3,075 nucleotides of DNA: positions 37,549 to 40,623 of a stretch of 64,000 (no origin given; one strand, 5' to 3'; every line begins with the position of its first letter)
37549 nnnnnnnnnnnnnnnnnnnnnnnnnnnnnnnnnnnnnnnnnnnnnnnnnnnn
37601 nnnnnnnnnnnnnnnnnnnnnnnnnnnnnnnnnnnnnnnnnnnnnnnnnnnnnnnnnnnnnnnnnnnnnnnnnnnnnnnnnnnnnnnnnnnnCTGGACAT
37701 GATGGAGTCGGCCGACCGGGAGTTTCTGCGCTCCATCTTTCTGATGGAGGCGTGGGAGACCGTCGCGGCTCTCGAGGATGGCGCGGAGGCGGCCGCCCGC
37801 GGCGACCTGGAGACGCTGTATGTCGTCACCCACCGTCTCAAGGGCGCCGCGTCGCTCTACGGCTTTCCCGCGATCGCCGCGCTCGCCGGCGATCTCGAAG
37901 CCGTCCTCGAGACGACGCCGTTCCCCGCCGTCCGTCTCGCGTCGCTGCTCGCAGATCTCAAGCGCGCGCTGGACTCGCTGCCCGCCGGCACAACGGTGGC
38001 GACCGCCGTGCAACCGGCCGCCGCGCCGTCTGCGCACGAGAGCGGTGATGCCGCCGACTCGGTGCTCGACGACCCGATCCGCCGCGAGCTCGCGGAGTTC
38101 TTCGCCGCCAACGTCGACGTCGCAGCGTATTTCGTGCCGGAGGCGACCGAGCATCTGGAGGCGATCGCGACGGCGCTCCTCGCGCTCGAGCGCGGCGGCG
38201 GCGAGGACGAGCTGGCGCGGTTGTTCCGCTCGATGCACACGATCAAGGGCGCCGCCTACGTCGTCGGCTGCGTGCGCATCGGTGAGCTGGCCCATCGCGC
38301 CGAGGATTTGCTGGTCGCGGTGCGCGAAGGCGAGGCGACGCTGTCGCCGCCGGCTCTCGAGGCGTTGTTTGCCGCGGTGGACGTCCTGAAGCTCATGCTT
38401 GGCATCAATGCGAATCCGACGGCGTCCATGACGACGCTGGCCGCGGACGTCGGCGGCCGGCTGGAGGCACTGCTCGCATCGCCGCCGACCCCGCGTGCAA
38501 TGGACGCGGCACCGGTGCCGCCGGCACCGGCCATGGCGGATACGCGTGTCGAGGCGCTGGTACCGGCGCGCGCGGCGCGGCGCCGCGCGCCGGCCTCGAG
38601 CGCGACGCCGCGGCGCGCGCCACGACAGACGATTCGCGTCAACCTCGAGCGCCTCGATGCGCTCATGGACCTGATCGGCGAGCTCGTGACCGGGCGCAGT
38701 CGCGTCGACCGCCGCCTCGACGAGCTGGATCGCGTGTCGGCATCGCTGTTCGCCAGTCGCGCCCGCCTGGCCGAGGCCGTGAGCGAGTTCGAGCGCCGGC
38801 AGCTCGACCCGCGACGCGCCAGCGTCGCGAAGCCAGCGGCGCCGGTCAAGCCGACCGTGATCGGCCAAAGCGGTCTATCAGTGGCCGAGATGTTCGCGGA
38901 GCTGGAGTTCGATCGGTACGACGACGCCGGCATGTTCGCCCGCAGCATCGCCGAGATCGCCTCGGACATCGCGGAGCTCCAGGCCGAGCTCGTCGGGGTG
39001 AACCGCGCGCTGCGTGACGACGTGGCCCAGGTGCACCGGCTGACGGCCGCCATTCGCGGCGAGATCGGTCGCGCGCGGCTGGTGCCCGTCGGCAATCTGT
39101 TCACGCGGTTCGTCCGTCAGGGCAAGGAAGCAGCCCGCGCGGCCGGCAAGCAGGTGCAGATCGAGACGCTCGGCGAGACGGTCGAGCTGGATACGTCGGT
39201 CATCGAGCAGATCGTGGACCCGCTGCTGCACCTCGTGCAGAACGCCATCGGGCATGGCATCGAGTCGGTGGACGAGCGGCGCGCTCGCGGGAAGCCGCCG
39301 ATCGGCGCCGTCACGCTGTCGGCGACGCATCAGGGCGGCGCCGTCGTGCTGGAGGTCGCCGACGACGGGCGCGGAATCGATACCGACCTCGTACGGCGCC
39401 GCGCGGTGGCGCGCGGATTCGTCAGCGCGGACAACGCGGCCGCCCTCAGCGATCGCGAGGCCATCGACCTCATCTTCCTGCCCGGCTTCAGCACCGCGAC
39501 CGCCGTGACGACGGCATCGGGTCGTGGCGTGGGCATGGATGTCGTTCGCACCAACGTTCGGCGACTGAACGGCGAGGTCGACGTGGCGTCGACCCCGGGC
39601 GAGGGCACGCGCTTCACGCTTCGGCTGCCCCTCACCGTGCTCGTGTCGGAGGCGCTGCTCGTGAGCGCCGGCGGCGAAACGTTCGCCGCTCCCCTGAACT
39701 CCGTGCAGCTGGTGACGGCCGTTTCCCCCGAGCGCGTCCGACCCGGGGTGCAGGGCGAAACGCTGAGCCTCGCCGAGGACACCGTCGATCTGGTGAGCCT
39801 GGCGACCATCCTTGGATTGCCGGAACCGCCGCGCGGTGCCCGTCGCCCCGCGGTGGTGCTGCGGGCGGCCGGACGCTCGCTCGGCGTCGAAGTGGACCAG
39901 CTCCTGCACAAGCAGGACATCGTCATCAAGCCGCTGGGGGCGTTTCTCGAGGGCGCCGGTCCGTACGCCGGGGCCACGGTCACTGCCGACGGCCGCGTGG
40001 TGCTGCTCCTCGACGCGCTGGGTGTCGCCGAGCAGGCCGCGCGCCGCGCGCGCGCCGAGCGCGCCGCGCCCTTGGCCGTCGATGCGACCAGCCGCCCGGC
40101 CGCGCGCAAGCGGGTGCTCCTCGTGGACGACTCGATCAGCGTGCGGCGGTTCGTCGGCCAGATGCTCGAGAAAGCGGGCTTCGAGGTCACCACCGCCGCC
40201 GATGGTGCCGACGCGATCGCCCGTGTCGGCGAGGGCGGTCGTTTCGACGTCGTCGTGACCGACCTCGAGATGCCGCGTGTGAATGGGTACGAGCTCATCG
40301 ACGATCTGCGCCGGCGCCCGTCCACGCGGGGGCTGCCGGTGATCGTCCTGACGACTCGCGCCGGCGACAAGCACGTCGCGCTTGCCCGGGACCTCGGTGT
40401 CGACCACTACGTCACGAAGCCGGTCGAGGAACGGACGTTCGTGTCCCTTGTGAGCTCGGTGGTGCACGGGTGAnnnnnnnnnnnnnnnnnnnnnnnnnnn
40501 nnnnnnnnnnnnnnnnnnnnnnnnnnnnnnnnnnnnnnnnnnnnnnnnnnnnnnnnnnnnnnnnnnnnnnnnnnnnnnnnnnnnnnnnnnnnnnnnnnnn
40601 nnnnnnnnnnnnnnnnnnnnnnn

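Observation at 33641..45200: Candidate novel system: a single-operon Pil/Chp chemosensory pathway fused to an MglB/Roadblock polarity-type module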

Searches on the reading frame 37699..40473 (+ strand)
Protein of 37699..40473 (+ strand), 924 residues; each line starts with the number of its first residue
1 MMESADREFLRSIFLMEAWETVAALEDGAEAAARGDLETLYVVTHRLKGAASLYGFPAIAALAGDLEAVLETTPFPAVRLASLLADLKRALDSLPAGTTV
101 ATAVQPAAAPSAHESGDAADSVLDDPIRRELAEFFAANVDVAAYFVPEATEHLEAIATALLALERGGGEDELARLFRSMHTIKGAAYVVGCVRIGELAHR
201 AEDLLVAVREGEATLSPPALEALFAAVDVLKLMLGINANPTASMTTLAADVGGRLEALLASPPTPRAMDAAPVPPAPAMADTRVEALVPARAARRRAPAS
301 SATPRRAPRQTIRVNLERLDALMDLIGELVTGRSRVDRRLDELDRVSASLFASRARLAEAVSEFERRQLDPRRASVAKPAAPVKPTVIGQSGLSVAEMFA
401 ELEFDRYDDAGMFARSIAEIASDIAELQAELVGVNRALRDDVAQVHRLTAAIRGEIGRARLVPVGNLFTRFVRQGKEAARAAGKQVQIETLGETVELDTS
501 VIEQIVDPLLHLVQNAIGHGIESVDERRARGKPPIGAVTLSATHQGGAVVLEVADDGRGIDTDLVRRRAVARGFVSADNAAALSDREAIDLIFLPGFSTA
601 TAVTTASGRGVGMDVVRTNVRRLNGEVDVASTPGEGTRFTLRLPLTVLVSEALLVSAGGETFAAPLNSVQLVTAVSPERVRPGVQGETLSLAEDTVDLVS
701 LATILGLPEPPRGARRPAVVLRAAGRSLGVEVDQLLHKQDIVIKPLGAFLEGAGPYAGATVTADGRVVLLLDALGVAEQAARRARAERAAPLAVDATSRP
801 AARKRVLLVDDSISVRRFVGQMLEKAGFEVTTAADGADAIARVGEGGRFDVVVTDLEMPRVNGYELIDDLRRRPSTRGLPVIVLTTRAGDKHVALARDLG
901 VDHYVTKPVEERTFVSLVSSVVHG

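Call 4: search_protein_families(library=pfam, proteins=[window:37699-40473:+], max_evalue=0.01)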
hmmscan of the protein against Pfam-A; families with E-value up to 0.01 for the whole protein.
window:37699-40473:+ (924 aa): 5 families
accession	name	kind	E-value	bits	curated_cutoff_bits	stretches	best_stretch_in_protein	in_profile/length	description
PF00072.30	Response_reg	-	7e-25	87.8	30.2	1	806-917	1-109/111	Response regulator receiver domain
PF01627.28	Hpt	-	1.1e-23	83.6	24.6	2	142-228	3-79/84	Hpt domain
PF01584.24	CheW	-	9.5e-20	71.1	23.5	1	652-778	2-135/138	CheW-like domain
PF02518.31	HATPase_c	-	1.6e-18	67.6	26.4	1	507-646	4-110/111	Histidine kinase-, DNA gyrase B-, and HSP90-like ATPase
PF02895.20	H-kinase_dim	-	2e-12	47.8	23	1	310-367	2-57/68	Signal transducing histidine kinase, homodimeric domain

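Call 42: search_protein_families(library=ncbifam, proteins=[window:37699-40473:+], max_evalue=0.001)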
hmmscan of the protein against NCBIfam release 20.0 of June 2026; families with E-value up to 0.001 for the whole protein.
window:37699-40473:+ (924 aa): 105 families (the best 25 are shown)
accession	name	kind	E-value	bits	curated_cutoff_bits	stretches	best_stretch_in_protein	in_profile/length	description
NF041336.1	CheA_Halo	equivalog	5.8e-102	342.5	950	2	439-773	331-663/666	chemotaxis protein CheA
NF007835.0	PRK10547.1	equivalog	1.4e-80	271.8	793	3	438-775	319-655/670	chemotaxis protein CheA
NF011874.0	PRK15347.1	equivalog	6.1e-27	94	852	2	805-917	692-805/921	two component system sensor kinase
TIGR02956.1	TMAO_torS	equivalog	5.3e-21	74.5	676.5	2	802-922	700-820/967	TMAO reductase system sensor histidine kinase/response regulator TorS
NF008099.0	PRK10841.1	equivalog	2e-20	72.2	920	1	767-913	791-931/949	two-component system sensor histidine kinase RcsC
TIGR02154.1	PhoB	equivalog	4e-19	68.8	296.2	1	804-921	3-119/226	phosphate regulon transcriptional regulator PhoB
NF052574.1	HisKinEspCMyxo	equivalog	9.1e-19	67.1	1200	2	776-872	637-733/785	serine histidine kinase EspC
NF008302.0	PRK11091.1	equivalog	1.7e-18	66.2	838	2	794-920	516-641/779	aerobic respiration two-component sensor histidine kinase ArcB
NF008318.0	PRK11107.1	equivalog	8.2e-18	63.9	890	1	793-919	657-782/920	two-component sensor histidine kinase BarA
NF041733.1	resp_reg_CseB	equivalog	2.2e-17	63.2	350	1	805-922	2-115/228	two-component system response regulator CseB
NF008199.0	PRK10955.1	equivalog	8.2e-17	61.9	341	1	804-921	2-114/232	envelope stress response regulator transcription factor CpxR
NF007135.0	PRK09581.1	equivalog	3.6e-16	59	474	1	805-921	4-119/457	PleD family two-component system response regulator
NF038297.2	hybrid_HK_HrmK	equivalog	4.3e-16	58.7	725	1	787-919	474-605/607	hybrid histidine kinase/response regulator HrmK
NF045944.1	ResRegRpaBCyano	equivalog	5.1e-16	58.7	330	1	807-921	1-111/229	response regulator transcription factor RpaB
NF041866.1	EpsW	equivalog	8.8e-16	57.7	200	1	804-921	6-124/131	exopolysaccharide biosynthesis response regulator EpsW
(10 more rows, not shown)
